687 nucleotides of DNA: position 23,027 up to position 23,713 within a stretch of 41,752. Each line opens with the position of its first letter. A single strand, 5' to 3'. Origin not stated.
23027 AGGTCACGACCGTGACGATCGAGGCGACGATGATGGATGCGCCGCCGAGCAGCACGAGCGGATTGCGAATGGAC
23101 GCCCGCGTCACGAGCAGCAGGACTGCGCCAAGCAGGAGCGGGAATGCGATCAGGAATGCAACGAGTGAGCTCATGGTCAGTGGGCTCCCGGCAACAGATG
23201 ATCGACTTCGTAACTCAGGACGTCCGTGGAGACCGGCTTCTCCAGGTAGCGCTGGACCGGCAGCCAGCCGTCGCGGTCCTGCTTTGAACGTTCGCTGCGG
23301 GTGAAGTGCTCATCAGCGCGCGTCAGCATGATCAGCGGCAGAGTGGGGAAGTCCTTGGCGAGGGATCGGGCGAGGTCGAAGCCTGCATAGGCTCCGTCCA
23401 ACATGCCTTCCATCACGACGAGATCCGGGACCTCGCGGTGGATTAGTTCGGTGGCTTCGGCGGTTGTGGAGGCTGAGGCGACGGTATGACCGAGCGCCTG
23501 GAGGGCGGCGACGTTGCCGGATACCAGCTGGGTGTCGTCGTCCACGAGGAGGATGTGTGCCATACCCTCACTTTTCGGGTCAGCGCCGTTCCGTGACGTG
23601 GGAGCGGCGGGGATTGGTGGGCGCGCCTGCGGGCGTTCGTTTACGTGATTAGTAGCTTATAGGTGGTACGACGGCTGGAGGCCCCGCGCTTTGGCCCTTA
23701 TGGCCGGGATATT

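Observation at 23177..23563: Output-less receiver domain with Glu at the phospho-acceptor position, translationally tied to echA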

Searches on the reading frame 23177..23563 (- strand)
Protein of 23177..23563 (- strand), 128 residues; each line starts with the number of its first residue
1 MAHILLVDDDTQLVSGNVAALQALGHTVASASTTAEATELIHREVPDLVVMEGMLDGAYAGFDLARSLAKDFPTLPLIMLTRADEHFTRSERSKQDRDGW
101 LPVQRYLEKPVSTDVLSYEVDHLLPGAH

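Call 5: search_protein_families(library=pfam, proteins=[window:23177-23563:-], max_evalue=0.01)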
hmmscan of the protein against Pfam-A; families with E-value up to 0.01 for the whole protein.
window:23177-23563:- (128 aa): 2 families
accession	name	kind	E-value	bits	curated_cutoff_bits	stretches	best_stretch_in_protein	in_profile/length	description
PF00072.30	Response_reg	-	6.5e-14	52.5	30.2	1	4-116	1-106/111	Response regulator receiver domain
PF06490.17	FleQ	-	3.6e-05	24.5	22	1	4-88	2-82/108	Flagellar regulatory protein FleQ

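Call 6: search_solved_structures(query=window:23177-23563:-, max_evalue=0.01, show_alignments=5)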
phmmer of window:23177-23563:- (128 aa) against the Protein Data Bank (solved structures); distinct sequences matched with E-value up to 0.01: 50.
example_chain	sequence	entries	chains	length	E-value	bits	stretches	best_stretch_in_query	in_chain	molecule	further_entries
1mvo_A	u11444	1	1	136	2.5e-07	34.2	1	3-90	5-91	PhoP response regulator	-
9cb6_A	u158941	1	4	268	4.2e-07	33.5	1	4-107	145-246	Response regulator receiver protein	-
3n0r_A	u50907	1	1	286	6.2e-06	29.7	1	3-93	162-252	Response regulator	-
3t6k_A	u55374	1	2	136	7.2e-06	29.5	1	4-123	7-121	Response regulator receiver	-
2gkg_A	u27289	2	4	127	8e-06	29.3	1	3-116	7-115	response regulator homolog | Response regulator FrzS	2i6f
2nt4_A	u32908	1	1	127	1.1e-05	28.9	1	3-116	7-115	Response regulator homolog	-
2n9u_A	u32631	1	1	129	1.5e-05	28.5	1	3-95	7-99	Response regulator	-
1nxo_A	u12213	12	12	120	3.1e-05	27.5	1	2-90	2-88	DNA-binding response regulator | Response regulator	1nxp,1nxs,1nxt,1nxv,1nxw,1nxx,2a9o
2nt3_A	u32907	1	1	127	3.4e-05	27.3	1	3-95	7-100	Response regulator homolog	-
9ckx_A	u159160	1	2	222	3.9e-05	27.1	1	3-116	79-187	Ubiquitin-domain-containing protein,Response regulator FrzS,Vesicle-associated membrane pr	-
6eb7_A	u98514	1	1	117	5.6e-05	26.6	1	4-90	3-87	DNA-binding response regulator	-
3f6p_A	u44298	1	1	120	8.6e-05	26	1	4-88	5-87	Transcriptional regulatory protein yycF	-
2zwm_A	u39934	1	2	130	0.00011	25.7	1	4-88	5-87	Transcriptional regulatory protein yycF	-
9qy8_A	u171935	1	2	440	0.00015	25.3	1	3-115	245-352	Ubl carboxyl-terminal hydrolase 18,Response regulator FrzS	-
3nhz_A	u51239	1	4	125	0.00022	24.7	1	3-83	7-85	Two component system transcriptional regulator mtrA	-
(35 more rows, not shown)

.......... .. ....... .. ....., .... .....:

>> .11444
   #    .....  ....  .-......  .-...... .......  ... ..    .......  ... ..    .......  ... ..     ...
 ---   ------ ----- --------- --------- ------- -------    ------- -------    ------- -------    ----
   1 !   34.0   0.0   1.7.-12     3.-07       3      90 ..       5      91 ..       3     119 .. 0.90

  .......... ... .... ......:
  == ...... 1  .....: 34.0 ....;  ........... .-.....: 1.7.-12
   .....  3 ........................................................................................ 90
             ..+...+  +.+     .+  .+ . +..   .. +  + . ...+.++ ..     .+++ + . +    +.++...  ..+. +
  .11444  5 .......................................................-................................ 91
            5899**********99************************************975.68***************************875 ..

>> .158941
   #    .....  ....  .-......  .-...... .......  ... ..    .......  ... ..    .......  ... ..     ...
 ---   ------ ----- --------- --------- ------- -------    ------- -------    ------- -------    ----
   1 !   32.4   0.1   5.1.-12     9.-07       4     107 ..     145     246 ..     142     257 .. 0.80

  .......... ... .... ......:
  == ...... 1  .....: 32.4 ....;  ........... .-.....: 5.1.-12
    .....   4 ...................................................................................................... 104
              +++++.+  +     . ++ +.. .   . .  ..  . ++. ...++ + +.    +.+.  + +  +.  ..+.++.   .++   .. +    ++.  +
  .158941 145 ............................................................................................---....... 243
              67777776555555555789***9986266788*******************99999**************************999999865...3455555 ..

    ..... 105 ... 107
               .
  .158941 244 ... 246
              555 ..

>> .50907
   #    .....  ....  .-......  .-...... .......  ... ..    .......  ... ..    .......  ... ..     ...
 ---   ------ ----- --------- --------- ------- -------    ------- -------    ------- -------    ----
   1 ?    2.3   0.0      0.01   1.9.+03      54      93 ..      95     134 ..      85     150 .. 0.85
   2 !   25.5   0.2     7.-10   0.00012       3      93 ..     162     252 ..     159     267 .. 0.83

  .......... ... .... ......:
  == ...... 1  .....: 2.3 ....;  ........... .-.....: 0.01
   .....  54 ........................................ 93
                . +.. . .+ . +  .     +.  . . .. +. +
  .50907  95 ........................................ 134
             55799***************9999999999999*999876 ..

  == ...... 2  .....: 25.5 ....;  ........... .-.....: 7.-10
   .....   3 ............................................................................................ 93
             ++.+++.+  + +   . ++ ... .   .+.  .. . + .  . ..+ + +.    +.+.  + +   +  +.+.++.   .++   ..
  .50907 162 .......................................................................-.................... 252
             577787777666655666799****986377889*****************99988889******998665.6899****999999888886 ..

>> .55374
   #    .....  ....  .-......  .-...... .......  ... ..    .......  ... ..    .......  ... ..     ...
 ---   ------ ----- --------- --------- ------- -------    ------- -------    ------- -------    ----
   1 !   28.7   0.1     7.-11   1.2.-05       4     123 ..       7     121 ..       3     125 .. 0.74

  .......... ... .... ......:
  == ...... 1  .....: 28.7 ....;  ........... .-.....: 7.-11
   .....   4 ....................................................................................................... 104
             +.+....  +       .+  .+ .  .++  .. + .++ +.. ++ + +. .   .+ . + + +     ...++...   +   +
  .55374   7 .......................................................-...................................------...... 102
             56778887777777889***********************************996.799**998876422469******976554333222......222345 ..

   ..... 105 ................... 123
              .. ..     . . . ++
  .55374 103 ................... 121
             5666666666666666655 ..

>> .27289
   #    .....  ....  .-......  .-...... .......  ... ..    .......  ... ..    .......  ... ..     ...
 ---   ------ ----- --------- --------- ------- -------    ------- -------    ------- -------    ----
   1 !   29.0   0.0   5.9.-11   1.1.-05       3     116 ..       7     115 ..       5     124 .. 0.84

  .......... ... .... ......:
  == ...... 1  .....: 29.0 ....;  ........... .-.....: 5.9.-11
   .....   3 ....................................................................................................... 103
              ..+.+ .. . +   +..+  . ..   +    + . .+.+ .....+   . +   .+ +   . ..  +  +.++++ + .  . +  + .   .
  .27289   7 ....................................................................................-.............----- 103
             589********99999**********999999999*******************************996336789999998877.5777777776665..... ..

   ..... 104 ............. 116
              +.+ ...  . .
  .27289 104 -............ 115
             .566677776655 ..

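Call 7: find_homologous_proteins(query=window:23177-23563:-, max_evalue=0.00001)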
Query window:23177-23563:- (128 aa): 414 proteins with E <= 0.00001 among 480 candidates; the best 120 are listed.
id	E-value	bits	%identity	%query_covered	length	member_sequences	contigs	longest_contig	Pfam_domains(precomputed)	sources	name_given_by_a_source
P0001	1.7e-73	262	95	100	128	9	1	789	PF00072.31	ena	-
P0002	2.1e-72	259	95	100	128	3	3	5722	PF00072.31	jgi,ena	jgi:CheY-like chemotaxis protein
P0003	2.4e-71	255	94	100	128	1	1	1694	PF00072.31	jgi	jgi:CheY-like chemotaxis protein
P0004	5.0e-68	245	88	100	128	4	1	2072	PF00072.31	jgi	jgi:CheY-like chemotaxis protein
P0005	3.6e-67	242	89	100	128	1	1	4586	PF00072.31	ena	-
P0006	5.0e-66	238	86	100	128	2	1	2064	PF00072.31,PF06490.18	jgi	jgi:DNA-binding response OmpR family regulator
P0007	1.9e-65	236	84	100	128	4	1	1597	PF00072.31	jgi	-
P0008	2.2e-65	236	84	100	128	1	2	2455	PF00072.31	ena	-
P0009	4.4e-65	235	84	100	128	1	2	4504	PF00072.31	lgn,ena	-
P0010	1.9e-64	233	83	100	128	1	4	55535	PF00072.31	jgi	jgi:CheY-like chemotaxis protein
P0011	4.1e-63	229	84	100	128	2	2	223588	PF00072.31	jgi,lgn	jgi:CheY-like chemotaxis protein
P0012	8.9e-63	228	84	100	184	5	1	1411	PF00072.31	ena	-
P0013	1.0e-61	224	80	100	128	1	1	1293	PF00072.31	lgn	-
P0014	1.1e-61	224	82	100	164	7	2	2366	PF00072.31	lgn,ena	-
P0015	4.4e-61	222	81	100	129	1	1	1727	PF00072.31,PF06490.18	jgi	jgi:CheY-like chemotaxis protein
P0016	7.2e-60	218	80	100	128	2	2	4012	PF00072.31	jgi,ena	-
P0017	3.6e-59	216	80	100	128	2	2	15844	PF00072.31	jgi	jgi:CheY-like chemotaxis protein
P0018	1.8e-58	214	77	100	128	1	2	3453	PF00072.31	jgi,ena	jgi:CheY-like chemotaxis protein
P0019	3.1e-58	213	77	100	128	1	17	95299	PF00072.31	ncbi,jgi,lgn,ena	jgi:CheY-like chemotaxis protein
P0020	2.0e-57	210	78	100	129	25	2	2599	PF00072.31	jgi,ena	jgi:CheY-like chemotaxis protein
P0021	2.1e-57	210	77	100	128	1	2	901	PF00072.31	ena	-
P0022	3.8e-57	210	77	100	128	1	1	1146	PF00072.31,PF06490.18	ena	-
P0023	3.8e-57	210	75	100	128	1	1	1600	PF00072.31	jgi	-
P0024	4.7e-57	209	73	100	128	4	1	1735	PF00072.31,PF06490.18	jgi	jgi:DNA-binding response OmpR family regulator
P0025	5.4e-57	209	76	100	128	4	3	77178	PF00072.31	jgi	jgi:CheY-like chemotaxis protein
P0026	7.6e-57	209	75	100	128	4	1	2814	PF00072.31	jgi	jgi:CheY-like chemotaxis protein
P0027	1.4e-56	208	78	100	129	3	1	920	PF00072.31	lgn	-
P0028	1.5e-56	208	76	100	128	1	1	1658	PF00072.31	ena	-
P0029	1.5e-56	208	78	100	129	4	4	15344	PF00072.31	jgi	jgi:CheY-like chemotaxis protein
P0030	2.3e-56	207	77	100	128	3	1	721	PF00072.31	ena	-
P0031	2.4e-56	207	75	100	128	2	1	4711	PF00072.31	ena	-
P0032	3.9e-56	206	76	100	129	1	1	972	PF00072.31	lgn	-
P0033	2.0e-55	204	74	100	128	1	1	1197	PF00072.31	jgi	jgi:DNA-binding response OmpR family regulator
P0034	2.5e-55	204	77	100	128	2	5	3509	PF00072.31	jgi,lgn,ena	jgi:CheY-like chemotaxis protein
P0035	2.7e-55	204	77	100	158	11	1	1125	PF00072.31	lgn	-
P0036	5.5e-55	203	76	100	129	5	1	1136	PF00072.31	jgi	jgi:DNA-binding response OmpR family regulator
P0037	5.7e-55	203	75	100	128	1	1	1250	PF00072.31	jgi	jgi:CheY-like chemotaxis protein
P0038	1.9e-54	201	73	100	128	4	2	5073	PF00072.31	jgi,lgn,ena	jgi:CheY-like chemotaxis protein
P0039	3.3e-53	197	71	100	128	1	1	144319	PF00072.31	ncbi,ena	-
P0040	4.4e-53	196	73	100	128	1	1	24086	PF00072.31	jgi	jgi:DNA-binding response OmpR family regulator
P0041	4.6e-53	196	73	100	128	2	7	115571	PF00072.31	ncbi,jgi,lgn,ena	jgi:DNA-binding response OmpR family regulator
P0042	7.9e-53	196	73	100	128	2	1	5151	PF00072.31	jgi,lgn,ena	-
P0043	1.2e-52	195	71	100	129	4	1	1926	PF00072.31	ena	-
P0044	2.4e-52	194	73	100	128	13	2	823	PF00072.31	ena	-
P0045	3.2e-52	194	69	100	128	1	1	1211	PF00072.31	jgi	jgi:DNA-binding response OmpR family regulator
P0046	4.0e-52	193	74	95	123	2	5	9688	PF00072.31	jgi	jgi:CheY-like chemotaxis protein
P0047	5.3e-52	193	69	100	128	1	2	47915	PF00072.31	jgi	jgi:DNA-binding response OmpR family regulator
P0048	5.6e-52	193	74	100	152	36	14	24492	PF00072.31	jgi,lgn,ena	jgi:DNA-binding response OmpR family regulator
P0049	8.2e-51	189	67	99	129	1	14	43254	PF00072.31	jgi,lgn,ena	jgi:CheY-like chemotaxis protein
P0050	8.3e-51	189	69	100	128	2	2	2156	PF00072.31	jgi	jgi:CheY-like chemotaxis protein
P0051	1.3e-50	188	67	100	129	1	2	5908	PF00072.31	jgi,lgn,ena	jgi:CheY-like chemotaxis protein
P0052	1.4e-50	188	68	98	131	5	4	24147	PF00072.31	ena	-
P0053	4.8e-50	187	66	100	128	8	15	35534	PF00072.31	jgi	jgi:CheY-like chemotaxis protein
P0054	6.7e-50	186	70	100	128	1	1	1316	PF00072.31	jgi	-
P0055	1.1e-49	186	65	100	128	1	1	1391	PF00072.31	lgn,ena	-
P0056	1.4e-49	185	65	100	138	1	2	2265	PF00072.31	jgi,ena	-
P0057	1.6e-49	185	66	100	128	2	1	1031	PF00072.31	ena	-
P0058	1.7e-49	185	68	100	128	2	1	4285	PF00072.31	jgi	jgi:two-component system phosphate regulon response regulator OmpR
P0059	2.8e-49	184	64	100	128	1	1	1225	PF00072.31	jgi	jgi:CheY-like chemotaxis protein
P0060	6.5e-49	183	68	98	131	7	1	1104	PF00072.31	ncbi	-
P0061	7.7e-49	183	64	100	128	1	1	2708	PF00072.31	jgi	jgi:CheY-like chemotaxis protein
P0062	3.6e-48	181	67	99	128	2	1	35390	PF00072.31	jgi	jgi:CheY-like chemotaxis protein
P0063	4.1e-48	180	67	100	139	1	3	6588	PF00072.31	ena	-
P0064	9.1e-48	179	68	98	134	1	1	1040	PF00072.31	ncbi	-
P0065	1.0e-47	179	64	100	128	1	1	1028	PF00072.31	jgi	jgi:DNA-binding response OmpR family regulator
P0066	1.6e-47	178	67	100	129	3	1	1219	PF00072.31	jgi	jgi:CheY-like chemotaxis protein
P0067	2.1e-47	178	65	99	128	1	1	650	PF00072.31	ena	-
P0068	2.6e-47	178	67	99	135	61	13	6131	PF00072.31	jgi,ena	jgi:DNA-binding response OmpR family regulator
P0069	2.7e-47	178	66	99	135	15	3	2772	PF00072.31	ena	-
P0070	2.8e-47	178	68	100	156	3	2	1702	PF00072.31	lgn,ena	-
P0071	3.3e-47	177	64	100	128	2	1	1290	PF00072.31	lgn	-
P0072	5.3e-47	177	66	98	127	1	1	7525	PF00072.31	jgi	jgi:CheY-like chemotaxis protein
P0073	6.5e-47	177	65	100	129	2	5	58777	PF00072.31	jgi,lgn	jgi:CheY-like chemotaxis protein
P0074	6.6e-47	177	66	100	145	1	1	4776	PF00072.31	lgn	-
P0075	7.2e-47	176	66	99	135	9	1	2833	PF00072.31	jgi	-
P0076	7.3e-47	176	65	95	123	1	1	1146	PF00072.31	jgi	jgi:CheY-like chemotaxis protein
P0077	1.1e-46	176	67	100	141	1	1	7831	PF00072.31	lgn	-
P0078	1.2e-46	176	66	100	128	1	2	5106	PF00072.31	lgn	-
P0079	1.8e-46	175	66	98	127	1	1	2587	PF00072.31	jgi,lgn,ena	-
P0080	1.9e-46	175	66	98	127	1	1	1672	PF00072.31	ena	-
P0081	2.5e-46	175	66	100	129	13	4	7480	PF00072.31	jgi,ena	-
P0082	2.9e-46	174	65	100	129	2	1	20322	PF00072.31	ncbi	-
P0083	3.2e-46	174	66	97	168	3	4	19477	PF00072.31,PF06490.18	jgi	jgi:DNA-binding NtrC family response regulator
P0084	3.3e-46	174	63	100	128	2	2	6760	PF00072.31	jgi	jgi:CheY-like chemotaxis protein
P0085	4.7e-46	174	67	100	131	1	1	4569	PF00072.31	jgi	jgi:DNA-binding response OmpR family regulator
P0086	6.7e-46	173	65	98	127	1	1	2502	PF00072.31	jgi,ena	-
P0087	1.2e-45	172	66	100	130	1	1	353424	PF00072.31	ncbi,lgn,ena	-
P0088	1.8e-45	172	66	100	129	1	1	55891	PF00072.31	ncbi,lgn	-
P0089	1.8e-45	172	64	98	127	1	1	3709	PF00072.31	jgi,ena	-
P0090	4.4e-45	171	64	100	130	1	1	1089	PF00072.31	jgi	jgi:DNA-binding response OmpR family regulator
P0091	4.7e-45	171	67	100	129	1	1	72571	PF00072.31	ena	-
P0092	4.8e-45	171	64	100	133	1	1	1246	PF00072.31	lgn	-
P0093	6.0e-45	170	65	100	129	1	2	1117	PF00072.31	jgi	jgi:DNA-binding response OmpR family regulator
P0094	7.7e-45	170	67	100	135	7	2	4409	PF00072.31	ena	-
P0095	7.9e-45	170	64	100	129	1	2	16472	PF00072.31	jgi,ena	jgi:DNA-binding response OmpR family regulator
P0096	8.7e-45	170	63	97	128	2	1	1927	PF00072.31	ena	-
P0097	9.1e-45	170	64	100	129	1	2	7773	PF00072.31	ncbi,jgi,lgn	jgi:CheY-like chemotaxis protein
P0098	1.4e-44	169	67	100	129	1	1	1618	PF00072.31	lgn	-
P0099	1.5e-44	169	64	100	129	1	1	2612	PF00072.31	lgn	-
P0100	1.6e-44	169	67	100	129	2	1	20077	PF00072.31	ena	-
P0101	2.1e-44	168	64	100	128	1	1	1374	PF00072.31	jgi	jgi:DNA-binding response OmpR family regulator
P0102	2.3e-44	168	64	100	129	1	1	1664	PF00072.31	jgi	jgi:DNA-binding response OmpR family regulator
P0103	2.6e-44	168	64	100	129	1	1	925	PF00072.31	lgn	-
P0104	3.5e-44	168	66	100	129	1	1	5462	PF00072.31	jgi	jgi:DNA-binding response OmpR family regulator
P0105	4.0e-44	168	63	100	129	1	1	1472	PF00072.31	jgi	jgi:DNA-binding response OmpR family regulator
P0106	4.9e-44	167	65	100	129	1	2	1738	PF00072.31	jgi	jgi:DNA-binding response OmpR family regulator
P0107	5.2e-44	167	61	98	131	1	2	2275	PF00072.31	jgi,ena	jgi:CheY-like chemotaxis protein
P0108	5.4e-44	167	64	100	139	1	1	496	PF00072.31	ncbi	-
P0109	5.5e-44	167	66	100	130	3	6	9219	PF00072.31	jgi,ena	jgi:DNA-binding response OmpR family regulator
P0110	5.8e-44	167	64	100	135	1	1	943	PF00072.31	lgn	-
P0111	9.4e-44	166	66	100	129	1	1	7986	PF00072.31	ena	-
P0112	1.0e-43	166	63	97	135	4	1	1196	PF00072.31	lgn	-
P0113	1.2e-43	166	65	100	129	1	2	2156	PF00072.31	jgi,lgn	jgi:DNA-binding response OmpR family regulator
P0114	1.5e-43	166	64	100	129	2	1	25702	PF00072.31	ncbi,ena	-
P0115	1.5e-43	166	65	100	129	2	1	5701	PF00072.31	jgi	jgi:DNA-binding response OmpR family regulator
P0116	1.6e-43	166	64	100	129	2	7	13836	PF00072.31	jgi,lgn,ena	jgi:DNA-binding response OmpR family regulator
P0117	1.6e-43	166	63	100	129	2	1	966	PF00072.31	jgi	jgi:DNA-binding response OmpR family regulator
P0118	1.6e-43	166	64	100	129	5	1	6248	PF00072.31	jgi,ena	-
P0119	1.7e-43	165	65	100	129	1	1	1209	PF00072.31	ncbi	-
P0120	2.0e-43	165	65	100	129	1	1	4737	PF00072.31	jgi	jgi:DNA-binding response OmpR family regulator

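Call 9: find_related_loci(query=A1, collection=genome_contigs, flank=8000)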
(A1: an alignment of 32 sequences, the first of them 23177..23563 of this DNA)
Query A1 (128 aa) in genome_contigs; peptide patterns used: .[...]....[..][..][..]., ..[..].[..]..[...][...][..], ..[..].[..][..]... (x = any residue, [..] = any of these).
599 stretches matched a pattern (row limit reached: there are more); 55 encode a relative of the query (tblastn E <= 1e-3); 55 distinct loci.
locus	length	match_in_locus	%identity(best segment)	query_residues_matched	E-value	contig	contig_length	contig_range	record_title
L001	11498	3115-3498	95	1-128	1e-72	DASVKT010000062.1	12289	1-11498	MAG TPA_asm: Candidatus Limnocylindrales bacterium isolate SMAG_U3053 k141_8905, whole genome shotgun sequence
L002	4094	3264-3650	77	1-128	3e-62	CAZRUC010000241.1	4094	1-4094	MAG TPA_asm: uncultured Anaerolineaceae bacterium isolate binchicken_co50_372 genome assembly, contig: NODE_34706_length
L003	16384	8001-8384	77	1-128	3e-61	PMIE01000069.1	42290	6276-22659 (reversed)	MAG: Chloroflexi bacterium isolate fen_1053 73.20120600_E3D.99_contig_8896, whole genome shotgun sequence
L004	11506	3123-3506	77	1-128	4e-60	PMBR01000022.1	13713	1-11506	MAG: Chloroflexi bacterium isolate fen_1066 73.20120700_E3M.37_contig_27425, whole genome shotgun sequence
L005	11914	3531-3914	73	1-128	2e-59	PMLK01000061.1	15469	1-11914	MAG: Chloroflexi bacterium isolate fen_1039 73.20120600_E1D.124_contig_9388, whole genome shotgun sequence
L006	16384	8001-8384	75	1-128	1e-58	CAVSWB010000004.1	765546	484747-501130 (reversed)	MAG: uncultured Chloroflexia bacterium isolate MFD05705.bin.2.41 genome assembly, contig: contig_70506, whole genome sho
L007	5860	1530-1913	74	1-128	5e-56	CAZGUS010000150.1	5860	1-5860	MAG TPA_asm: uncultured Anaerolineaceae bacterium isolate binchicken_co50_320 genome assembly, contig: NODE_19650_length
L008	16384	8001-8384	71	1-128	1e-55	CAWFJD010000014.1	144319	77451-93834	MAG: uncultured Chloroflexia bacterium isolate MFD01872.bin.2.254 genome assembly, contig: contig_28855, whole genome sh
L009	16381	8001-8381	67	1-127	1e-54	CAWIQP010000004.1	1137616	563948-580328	MAG: uncultured Chloroflexia bacterium isolate MFD01689.bin.1.101 genome assembly, contig: contig_26210, whole genome sh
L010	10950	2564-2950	68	1-128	3e-54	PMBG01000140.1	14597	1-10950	MAG: Chloroflexi bacterium isolate fen_1067 73.20120700_E3M.75_contig_114191, whole genome shotgun sequence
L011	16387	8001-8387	65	1-128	4e-53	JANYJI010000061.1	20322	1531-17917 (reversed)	MAG: Chloroflexi bacterium isolate GL140_3_metabinner_90 GL140_3_k141_3344892, whole genome shotgun sequence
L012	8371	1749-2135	65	1-128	7e-51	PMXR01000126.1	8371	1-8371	MAG: Chloroflexi bacterium isolate fen_1026 73.20110800_E1D.52_contig_17693, whole genome shotgun sequence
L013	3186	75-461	64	1-128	2e-50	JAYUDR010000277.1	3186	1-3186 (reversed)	MAG: Chloroflexota bacterium isolate GFS_7238 GFS_7238_276, whole genome shotgun sequence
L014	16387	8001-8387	66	1-128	8e-50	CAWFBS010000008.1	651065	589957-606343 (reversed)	MAG: uncultured Chloroflexia bacterium isolate MFD02416.bin.1.133 genome assembly, contig: contig_2626, whole genome sho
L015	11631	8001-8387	64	1-128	9e-50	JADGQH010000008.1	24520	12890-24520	MAG: Chloroflexota bacterium isolate Chersky.27_23 contig-100_99, whole genome shotgun sequence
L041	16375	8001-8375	46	1-124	2e-31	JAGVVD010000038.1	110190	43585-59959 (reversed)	MAG: Elusimicrobia bacterium isolate WAS_Bin_5 WAS_Bin_5_scaffold_30, whole genome shotgun sequence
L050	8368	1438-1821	38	1-127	2e-22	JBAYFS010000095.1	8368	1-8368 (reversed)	MAG: Elusimicrobiaceae bacterium isolate SO_2016_GW1_107 scaffold15960_OW334_2016, whole genome shotgun sequence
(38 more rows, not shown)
